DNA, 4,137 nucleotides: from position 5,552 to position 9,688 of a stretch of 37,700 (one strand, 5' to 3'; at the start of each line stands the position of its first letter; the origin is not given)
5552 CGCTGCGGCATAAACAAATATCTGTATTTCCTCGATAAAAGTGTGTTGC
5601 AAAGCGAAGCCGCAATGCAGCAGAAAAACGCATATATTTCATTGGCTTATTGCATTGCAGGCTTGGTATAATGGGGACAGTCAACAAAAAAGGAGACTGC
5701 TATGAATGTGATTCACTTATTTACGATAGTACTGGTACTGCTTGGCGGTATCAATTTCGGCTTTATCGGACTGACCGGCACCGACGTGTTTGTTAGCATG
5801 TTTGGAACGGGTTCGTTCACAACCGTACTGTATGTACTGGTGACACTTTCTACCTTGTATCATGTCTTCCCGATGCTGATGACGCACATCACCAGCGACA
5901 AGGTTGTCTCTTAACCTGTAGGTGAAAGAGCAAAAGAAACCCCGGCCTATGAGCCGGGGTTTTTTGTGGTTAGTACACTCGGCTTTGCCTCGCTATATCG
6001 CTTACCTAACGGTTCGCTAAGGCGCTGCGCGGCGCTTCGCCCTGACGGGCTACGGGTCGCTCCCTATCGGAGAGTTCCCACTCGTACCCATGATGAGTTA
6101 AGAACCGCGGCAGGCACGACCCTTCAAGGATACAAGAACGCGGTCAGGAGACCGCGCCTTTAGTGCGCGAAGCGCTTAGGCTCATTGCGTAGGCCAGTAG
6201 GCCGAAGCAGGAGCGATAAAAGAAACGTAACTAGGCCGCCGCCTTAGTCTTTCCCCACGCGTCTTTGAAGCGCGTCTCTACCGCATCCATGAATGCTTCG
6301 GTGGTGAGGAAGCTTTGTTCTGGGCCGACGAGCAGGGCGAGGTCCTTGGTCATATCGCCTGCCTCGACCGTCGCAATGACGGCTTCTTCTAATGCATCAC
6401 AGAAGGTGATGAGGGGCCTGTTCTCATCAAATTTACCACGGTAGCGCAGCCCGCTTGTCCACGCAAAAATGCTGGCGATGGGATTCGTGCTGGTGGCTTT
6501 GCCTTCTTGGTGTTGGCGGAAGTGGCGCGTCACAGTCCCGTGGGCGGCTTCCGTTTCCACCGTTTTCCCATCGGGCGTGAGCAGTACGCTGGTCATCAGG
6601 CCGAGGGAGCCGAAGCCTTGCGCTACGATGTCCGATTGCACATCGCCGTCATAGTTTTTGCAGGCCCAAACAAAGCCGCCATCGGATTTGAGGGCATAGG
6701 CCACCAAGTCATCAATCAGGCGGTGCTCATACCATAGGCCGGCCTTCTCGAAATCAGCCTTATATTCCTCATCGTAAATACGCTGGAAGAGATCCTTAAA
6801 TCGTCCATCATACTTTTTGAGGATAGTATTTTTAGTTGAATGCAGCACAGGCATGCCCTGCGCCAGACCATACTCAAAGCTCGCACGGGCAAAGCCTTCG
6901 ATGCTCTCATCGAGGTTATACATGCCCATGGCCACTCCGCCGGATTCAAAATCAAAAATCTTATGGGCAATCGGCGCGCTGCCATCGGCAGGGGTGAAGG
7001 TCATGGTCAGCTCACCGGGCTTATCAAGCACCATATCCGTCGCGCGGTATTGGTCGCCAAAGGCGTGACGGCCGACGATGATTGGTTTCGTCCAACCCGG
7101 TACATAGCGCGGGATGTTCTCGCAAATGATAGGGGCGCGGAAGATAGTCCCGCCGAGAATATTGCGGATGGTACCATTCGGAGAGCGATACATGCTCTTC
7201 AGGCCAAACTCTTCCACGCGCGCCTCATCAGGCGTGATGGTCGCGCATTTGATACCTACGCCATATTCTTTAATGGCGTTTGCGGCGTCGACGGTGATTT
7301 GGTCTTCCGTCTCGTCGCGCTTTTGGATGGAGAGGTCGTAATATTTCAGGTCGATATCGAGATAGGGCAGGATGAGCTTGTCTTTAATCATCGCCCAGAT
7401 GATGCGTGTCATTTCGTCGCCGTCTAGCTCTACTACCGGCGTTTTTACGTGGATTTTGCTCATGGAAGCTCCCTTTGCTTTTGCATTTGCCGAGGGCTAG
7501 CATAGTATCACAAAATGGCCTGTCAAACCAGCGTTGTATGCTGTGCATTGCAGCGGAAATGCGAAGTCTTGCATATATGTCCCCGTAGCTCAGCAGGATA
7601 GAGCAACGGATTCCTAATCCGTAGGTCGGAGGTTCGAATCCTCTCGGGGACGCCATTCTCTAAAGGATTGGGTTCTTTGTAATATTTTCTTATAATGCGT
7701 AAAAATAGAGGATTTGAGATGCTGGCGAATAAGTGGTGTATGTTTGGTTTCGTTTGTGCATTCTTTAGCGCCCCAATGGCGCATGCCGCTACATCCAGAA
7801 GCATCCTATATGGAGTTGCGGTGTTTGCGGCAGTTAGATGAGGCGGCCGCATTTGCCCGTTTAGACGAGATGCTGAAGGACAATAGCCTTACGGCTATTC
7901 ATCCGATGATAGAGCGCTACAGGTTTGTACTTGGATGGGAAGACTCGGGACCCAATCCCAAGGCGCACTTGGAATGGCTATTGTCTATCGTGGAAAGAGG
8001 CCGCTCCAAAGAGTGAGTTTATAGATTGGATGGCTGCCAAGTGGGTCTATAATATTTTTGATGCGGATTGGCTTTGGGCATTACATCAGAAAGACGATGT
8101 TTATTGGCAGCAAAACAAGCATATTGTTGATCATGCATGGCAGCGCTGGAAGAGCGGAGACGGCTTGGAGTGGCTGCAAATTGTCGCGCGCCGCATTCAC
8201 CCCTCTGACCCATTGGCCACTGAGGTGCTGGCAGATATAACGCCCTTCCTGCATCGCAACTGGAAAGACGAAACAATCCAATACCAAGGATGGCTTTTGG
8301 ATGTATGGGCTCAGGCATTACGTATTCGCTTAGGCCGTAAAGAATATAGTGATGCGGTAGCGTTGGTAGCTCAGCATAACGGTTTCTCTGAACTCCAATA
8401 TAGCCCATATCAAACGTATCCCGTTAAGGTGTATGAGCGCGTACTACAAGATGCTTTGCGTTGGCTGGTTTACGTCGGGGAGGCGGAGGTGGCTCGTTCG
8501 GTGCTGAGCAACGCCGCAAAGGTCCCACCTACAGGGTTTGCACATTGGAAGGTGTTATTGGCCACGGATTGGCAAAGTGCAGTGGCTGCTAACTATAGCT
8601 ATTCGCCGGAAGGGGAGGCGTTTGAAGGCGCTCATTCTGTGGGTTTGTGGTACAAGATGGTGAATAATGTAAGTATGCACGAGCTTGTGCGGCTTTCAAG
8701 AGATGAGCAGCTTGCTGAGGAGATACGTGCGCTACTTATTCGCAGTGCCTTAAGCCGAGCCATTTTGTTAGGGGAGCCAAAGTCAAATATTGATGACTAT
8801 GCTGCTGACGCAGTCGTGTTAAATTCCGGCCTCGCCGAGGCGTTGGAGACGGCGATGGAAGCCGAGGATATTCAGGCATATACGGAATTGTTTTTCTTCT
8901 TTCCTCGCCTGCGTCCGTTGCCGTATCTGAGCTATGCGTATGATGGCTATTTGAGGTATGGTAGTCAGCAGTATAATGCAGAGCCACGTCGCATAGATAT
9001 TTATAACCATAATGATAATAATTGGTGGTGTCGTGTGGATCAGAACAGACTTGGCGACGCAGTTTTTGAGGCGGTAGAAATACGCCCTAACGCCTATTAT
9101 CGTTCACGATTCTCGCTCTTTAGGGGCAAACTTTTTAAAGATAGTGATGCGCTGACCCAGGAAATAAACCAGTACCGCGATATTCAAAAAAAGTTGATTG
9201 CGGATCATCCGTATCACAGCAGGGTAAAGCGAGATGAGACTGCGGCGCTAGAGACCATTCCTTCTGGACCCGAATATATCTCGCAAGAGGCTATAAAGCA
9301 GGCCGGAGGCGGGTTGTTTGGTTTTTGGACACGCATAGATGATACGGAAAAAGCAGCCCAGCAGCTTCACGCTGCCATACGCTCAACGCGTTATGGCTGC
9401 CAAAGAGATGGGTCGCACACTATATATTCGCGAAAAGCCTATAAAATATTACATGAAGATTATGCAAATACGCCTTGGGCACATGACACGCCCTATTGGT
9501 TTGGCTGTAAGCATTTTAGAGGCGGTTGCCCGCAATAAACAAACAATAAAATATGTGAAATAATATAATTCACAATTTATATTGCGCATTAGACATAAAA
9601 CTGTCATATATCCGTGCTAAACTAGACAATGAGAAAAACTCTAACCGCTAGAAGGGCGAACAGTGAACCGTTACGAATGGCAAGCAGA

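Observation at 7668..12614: tRNA-Arg-flanked three-gene cluster of unknown function: best candidate for an undescribed system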

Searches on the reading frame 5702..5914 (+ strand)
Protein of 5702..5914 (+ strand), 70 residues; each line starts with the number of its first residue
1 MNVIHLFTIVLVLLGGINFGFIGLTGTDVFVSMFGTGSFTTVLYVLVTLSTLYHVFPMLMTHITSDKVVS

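Call 85: search_protein_families(library=pfam, proteins=[window:5702-5914:+], max_evalue=0.01)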
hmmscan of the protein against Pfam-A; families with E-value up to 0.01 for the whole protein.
window:5702-5914:+ (70 aa): 1 family
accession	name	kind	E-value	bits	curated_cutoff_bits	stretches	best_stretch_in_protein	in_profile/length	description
PF04070.17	DUF378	-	1.5e-10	41.2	25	1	3-57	2-58/60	Domain of unknown function (DUF378)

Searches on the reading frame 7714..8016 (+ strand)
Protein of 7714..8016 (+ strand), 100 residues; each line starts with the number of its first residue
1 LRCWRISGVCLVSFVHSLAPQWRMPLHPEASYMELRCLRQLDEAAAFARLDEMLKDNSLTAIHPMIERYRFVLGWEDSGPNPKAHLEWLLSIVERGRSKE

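Call 5: search_protein_families(library=pfam, proteins=[window:7714-8016:+], max_evalue=1)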
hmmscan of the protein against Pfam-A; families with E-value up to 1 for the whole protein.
window:7714-8016:+ (100 aa): 0 families

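Call 6: search_protein_families(library=ncbifam, proteins=[window:7714-8016:+], max_evalue=1)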
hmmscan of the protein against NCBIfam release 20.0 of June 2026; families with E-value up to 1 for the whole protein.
window:7714-8016:+ (100 aa): 0 families

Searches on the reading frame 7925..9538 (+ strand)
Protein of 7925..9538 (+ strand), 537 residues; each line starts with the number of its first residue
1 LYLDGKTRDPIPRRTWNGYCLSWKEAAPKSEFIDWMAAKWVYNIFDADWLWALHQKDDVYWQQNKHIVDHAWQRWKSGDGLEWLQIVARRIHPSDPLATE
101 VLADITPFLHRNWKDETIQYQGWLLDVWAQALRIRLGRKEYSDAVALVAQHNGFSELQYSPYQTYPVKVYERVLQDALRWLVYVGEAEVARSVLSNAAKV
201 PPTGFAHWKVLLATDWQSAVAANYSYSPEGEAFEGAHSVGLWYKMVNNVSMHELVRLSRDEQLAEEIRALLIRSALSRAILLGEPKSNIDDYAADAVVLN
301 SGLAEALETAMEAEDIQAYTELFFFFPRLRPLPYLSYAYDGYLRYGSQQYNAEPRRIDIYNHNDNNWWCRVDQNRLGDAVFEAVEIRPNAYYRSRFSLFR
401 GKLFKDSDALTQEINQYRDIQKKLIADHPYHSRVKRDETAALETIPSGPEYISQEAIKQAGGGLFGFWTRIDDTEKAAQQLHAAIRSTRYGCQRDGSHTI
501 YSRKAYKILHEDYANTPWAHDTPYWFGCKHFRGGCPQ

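Call 5: search_protein_families(library=pfam, proteins=[window:7925-9538:+], max_evalue=1)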
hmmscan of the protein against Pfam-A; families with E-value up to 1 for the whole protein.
window:7925-9538:+ (537 aa): 2 families
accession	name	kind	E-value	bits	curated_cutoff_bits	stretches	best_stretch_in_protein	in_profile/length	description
PF23418.1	DUF7108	-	0.14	12.7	27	1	411-442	23-53/84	Domain of unknown function (DUF7108)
PF23338.1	PTHB1_hp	-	0.2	12.5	27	1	402-427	20-45/104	PTHB1 hairpin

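Call 6: search_protein_families(library=ncbifam, proteins=[window:7925-9538:+], max_evalue=1)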
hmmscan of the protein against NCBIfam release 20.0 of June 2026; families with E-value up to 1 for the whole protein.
window:7925-9538:+ (537 aa): 1 family
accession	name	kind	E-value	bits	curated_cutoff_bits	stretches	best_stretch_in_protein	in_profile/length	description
NF037966.1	HetP_family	subfamily_domain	0.12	12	45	1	140-165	31-56/63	HetP family heterocyst commitment protein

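Call 7: search_protein_families(library=padloc, proteins=[window:7925-9538:+], max_evalue=1)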
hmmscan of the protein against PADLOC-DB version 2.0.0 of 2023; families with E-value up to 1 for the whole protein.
window:7925-9538:+ (537 aa): 0 families

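Call 21: find_homologous_proteins(query=window:7925-9538:+, max_evalue=0.001)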
Query window:7925-9538:+ (537 aa): 35 proteins with E <= 0.001 among 8000 candidates.
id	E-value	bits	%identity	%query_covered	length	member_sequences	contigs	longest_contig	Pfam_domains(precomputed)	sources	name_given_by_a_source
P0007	0.0e+0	1177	100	93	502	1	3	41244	-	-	-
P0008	2.9e-150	520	46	96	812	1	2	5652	-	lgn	-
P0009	5.1e-136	473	46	93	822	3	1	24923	PF14559.13,PF13428.13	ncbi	-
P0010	6.9e-133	462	42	97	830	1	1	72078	PF14559.13,PF13428.13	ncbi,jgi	-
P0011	2.8e-129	450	42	96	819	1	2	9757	PF14559.13,PF13174.13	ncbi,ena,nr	ncbi:MAG: tetratricopeptide repeat protein [Alphaproteobacteria bacterium]|nr:tetratricopeptide repe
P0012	6.0e-129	449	44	95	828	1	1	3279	-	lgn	-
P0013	1.6e-127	445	43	95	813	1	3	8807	-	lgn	-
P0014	3.1e-126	440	42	94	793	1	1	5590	-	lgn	-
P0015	8.1e-120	419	41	96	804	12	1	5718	PF14559.13,PF13432.13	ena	-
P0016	3.6e-117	410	42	94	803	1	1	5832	PF14559.13,PF13432.13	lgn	-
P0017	5.4e-112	393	39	94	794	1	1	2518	-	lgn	-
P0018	1.1e-111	392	40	94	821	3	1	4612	-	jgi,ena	-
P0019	1.6e-111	392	40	95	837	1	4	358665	-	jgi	jgi:hypothetical protein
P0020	3.1e-111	391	39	94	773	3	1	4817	-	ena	-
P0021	2.2e-109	385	39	95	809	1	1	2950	PF14559.13,PF13428.13,PF07719.24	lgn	-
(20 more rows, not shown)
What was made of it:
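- On ~810-aa secreted TPR protein family (gene 1): E 2.9e-150 to P0008; 35 homologues in all (call 21).
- Checked: Gene 1 does have homologues, some labelled TPR repeat protein (call 21).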

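Call 53: find_encoding_contigs(protein=P0010, flank=6000, max_places=2)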
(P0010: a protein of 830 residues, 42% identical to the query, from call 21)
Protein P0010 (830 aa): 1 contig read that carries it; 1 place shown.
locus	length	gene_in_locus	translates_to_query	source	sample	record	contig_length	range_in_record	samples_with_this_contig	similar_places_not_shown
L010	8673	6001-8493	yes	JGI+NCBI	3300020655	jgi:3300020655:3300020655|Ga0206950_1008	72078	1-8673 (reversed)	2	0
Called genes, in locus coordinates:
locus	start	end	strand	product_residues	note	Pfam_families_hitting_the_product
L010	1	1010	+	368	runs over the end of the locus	-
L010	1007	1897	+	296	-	-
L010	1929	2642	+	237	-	PF01467:CTP_transf_like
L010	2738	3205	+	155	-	PF10027:DUF2269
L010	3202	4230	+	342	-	PF04134:DCC1-like, PF13761:DUF4166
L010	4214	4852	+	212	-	PF13761:DUF4166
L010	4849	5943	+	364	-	PF01488:Shikimate_DH (weak), PF03435:Sacchrp_dh_NADP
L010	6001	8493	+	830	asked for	PF13428:TPR_14 (faint), PF14559:TPR_19 (faint)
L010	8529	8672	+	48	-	?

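Call 54: find_encoding_contigs(protein=P0009, flank=6000, max_places=2)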
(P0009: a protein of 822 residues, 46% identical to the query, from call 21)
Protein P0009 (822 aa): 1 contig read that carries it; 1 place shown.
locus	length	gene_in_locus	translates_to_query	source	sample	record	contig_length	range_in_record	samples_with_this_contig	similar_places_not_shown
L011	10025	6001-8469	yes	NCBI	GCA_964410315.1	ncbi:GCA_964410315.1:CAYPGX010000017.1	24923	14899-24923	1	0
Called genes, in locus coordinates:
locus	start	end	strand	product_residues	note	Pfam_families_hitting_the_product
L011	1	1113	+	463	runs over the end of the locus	PF22694:CtpB_N-like, PF00595:PDZ, PF13180:PDZ_2, PF17820:PDZ_6, PF03572:Peptidase_S41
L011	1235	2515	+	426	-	PF04748:Polysacc_deac_2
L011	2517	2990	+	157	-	PF00293:NUDIX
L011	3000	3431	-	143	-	-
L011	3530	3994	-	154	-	PF00436:SSB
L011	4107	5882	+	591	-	PF00890:FAD_binding_2, PF01266:DAO (weak), PF03486:HI0933_like (faint), PF02910:Succ_DH_flav_C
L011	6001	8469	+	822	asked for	PF13428:TPR_14 (faint), PF14559:TPR_19 (faint)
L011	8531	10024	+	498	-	?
